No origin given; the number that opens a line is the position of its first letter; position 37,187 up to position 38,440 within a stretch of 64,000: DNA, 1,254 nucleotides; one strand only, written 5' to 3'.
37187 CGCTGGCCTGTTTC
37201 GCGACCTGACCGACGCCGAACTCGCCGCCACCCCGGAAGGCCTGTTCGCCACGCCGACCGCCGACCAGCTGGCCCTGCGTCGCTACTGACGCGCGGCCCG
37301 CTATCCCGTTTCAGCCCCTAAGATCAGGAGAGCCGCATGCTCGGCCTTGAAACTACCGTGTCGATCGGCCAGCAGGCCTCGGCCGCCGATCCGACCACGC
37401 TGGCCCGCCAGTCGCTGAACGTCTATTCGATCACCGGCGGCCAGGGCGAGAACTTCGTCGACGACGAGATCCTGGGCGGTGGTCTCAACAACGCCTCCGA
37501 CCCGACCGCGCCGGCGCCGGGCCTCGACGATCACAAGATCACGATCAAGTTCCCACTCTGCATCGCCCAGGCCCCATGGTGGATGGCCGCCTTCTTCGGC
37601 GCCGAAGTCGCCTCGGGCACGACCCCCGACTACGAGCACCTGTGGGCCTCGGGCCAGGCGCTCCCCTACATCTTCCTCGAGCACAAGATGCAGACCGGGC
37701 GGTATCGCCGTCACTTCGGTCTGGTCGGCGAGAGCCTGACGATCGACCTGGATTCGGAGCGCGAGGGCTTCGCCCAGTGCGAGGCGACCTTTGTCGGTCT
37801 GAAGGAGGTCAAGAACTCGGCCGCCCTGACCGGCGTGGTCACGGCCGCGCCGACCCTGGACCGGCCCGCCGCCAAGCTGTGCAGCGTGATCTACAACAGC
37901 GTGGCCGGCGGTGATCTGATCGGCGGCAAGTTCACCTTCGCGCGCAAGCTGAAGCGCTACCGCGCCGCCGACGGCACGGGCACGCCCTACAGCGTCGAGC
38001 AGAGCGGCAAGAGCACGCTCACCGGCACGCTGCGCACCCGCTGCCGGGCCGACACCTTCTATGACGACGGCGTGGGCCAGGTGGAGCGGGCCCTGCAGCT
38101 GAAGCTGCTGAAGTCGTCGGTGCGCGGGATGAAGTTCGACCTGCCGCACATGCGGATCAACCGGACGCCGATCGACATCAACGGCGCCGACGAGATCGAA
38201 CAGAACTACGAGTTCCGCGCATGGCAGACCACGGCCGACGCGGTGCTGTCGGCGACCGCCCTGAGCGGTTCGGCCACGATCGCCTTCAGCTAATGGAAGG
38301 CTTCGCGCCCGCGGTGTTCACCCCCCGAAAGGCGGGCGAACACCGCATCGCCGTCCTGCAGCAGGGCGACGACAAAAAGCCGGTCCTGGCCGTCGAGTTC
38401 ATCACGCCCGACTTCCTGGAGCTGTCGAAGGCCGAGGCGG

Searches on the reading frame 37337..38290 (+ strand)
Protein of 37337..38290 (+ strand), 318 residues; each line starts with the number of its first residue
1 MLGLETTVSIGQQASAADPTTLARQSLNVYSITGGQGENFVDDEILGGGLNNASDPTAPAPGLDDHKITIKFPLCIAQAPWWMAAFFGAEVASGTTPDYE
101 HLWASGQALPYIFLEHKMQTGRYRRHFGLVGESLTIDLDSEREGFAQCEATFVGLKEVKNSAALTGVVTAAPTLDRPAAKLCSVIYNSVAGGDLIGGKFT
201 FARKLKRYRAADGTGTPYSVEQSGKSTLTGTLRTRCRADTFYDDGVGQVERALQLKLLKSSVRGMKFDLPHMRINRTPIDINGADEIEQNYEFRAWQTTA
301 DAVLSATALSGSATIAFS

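Call 45: search_protein_families(library=pfam, proteins=[window:37337-38290:+], max_evalue=0.0001)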
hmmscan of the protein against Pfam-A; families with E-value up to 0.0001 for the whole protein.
window:37337-38290:+ (318 aa): 1 family
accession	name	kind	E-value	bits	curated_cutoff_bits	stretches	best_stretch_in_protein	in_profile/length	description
PF18906.5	Phage_tube_2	-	9e-16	58.7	27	1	5-295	3-266/266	Phage tail tube protein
